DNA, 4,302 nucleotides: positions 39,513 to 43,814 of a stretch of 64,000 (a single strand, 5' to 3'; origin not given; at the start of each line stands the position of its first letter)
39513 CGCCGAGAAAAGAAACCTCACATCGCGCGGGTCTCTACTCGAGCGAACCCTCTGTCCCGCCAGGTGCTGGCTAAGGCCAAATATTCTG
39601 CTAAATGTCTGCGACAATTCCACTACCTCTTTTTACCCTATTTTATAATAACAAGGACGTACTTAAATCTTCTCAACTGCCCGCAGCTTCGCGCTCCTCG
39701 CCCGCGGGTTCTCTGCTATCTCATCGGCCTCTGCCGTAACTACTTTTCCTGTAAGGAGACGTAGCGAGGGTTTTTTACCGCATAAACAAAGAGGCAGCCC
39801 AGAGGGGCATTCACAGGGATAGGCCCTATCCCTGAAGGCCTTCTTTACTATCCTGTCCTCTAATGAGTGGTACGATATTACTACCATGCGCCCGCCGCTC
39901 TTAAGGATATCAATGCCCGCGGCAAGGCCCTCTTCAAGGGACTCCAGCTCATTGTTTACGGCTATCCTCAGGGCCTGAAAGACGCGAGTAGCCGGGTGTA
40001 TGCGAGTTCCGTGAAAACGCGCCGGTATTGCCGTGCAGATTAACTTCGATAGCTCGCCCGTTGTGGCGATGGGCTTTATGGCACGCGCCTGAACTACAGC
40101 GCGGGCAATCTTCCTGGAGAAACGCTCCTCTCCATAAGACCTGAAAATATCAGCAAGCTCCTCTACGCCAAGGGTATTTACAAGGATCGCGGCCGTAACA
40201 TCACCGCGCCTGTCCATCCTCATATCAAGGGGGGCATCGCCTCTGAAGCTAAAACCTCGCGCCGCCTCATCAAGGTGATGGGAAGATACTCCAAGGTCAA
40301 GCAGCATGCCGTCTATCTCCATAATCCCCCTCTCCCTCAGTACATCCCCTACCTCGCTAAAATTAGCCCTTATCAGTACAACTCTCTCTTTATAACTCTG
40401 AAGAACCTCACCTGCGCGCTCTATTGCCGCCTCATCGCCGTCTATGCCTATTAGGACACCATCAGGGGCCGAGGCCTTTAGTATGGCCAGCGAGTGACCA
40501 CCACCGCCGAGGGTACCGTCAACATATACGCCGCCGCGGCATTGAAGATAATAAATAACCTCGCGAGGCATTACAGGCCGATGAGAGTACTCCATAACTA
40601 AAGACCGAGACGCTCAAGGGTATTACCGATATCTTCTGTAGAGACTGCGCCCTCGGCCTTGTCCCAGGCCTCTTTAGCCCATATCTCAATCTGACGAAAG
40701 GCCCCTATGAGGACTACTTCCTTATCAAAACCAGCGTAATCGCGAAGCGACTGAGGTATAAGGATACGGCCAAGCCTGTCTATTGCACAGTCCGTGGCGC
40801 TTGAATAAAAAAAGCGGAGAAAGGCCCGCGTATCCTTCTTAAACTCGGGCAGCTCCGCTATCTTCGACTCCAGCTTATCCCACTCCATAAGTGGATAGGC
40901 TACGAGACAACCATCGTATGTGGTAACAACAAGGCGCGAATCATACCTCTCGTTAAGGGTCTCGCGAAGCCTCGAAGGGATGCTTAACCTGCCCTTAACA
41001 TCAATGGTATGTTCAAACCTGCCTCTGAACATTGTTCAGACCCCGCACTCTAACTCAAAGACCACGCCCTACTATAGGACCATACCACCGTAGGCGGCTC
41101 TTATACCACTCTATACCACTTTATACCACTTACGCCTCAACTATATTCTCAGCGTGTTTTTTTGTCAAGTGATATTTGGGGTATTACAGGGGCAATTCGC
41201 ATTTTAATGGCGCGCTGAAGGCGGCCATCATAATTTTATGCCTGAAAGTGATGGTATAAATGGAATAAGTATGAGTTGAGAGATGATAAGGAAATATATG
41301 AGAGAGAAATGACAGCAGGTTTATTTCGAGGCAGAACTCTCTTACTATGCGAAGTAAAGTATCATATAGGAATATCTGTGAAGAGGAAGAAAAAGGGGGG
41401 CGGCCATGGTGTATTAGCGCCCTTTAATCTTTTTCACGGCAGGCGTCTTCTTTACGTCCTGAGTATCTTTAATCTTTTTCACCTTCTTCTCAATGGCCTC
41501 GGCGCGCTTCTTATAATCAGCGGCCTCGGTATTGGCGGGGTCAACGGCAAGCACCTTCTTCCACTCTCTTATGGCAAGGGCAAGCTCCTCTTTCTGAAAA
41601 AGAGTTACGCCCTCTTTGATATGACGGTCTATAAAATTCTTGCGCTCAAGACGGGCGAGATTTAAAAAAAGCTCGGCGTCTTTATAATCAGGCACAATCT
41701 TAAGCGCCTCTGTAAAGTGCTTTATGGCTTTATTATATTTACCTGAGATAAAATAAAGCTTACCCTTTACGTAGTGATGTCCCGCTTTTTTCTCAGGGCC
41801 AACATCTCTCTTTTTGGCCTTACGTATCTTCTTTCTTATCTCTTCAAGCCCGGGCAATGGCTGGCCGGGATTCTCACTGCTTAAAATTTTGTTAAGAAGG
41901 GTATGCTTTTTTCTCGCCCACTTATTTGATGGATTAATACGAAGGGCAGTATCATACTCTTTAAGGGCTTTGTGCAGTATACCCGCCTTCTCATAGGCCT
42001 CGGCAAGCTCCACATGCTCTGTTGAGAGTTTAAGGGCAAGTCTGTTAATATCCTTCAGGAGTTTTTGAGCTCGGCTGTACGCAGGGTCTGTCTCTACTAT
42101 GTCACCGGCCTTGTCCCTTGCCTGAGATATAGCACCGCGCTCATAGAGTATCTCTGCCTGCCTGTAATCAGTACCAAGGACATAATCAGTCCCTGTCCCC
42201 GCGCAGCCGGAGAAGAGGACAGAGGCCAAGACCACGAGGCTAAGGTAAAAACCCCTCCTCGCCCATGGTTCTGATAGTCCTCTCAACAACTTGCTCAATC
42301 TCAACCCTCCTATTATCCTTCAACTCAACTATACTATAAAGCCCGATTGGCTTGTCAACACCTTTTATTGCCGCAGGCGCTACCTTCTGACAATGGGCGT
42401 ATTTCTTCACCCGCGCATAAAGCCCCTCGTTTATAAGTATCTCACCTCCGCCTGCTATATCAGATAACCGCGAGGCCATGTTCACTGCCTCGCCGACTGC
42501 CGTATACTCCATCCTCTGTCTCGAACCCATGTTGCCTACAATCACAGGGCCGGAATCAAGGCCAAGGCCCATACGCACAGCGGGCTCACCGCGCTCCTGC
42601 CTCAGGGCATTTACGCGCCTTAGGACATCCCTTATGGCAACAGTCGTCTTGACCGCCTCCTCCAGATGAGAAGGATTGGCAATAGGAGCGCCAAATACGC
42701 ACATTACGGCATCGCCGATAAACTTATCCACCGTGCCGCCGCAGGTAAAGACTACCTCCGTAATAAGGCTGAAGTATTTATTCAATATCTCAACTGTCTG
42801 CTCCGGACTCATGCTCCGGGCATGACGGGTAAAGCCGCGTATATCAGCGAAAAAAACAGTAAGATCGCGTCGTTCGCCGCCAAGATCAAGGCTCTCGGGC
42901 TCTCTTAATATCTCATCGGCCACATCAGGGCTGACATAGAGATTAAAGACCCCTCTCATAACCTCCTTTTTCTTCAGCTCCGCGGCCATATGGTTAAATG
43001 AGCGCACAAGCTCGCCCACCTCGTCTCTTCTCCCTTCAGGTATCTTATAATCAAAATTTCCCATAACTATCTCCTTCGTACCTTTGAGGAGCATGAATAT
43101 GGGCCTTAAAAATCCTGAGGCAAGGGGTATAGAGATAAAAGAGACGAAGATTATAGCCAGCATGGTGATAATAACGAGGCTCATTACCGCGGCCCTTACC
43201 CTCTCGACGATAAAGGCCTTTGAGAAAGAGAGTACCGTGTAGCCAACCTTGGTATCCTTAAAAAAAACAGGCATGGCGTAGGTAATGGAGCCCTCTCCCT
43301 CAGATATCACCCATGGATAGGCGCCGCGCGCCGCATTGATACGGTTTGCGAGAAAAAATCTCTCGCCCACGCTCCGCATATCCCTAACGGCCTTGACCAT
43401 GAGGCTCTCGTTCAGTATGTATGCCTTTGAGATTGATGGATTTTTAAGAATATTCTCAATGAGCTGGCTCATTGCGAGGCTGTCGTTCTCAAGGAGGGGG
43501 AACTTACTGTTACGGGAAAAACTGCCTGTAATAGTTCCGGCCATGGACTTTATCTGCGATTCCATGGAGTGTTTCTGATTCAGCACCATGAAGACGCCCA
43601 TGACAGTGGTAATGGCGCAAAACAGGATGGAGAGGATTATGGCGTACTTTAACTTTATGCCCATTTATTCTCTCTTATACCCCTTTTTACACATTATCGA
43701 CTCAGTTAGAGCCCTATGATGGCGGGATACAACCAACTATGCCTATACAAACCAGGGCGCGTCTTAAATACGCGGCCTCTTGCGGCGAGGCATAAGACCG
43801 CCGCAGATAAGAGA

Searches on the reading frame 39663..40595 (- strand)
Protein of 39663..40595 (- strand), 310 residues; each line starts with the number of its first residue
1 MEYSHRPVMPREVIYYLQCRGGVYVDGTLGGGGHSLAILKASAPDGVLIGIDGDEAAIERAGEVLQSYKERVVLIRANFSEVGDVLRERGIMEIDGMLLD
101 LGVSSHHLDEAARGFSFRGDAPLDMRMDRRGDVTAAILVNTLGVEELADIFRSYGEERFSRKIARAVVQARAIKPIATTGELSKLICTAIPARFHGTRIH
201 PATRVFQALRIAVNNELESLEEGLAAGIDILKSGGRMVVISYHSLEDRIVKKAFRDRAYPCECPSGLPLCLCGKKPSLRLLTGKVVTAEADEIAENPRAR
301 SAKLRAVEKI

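Call 32: search_protein_families(library=pfam, proteins=[window:39663-40595:-], max_evalue=0.0001)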
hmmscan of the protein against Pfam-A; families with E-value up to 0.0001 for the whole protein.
window:39663-40595:- (310 aa): 1 family
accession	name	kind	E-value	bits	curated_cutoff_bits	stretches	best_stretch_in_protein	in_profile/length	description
PF01795.25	Methyltransf_5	-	2.5e-114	382.3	27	1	3-310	2-309/309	MraW methylase family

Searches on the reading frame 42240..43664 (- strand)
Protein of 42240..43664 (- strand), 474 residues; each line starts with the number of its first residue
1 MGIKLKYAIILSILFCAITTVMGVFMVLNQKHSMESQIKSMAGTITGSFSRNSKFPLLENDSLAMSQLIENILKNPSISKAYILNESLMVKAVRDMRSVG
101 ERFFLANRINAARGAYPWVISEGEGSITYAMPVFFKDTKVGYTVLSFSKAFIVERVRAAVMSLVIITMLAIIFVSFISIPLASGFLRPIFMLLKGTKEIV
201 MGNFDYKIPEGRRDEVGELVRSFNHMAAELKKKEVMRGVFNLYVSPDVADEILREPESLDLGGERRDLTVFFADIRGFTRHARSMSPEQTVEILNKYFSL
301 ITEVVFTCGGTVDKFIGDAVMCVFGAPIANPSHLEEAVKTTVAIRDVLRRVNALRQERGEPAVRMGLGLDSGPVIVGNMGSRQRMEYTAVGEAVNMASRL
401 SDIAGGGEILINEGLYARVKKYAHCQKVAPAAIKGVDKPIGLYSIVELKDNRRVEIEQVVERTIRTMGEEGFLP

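Call 32: search_protein_families(library=pfam, proteins=[window:42240-43664:-], max_evalue=0.0001)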
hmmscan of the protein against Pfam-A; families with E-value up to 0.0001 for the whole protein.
window:42240-43664:- (474 aa): 2 families
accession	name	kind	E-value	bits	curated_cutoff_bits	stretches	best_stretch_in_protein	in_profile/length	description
PF00211.25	Guanylate_cyc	-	1e-22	81.1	21.9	1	267-439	8-175/183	Adenylate and Guanylate cyclase catalytic domain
PF00672.30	HAMP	-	3.4e-12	46.9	25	1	183-231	4-52/53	HAMP domain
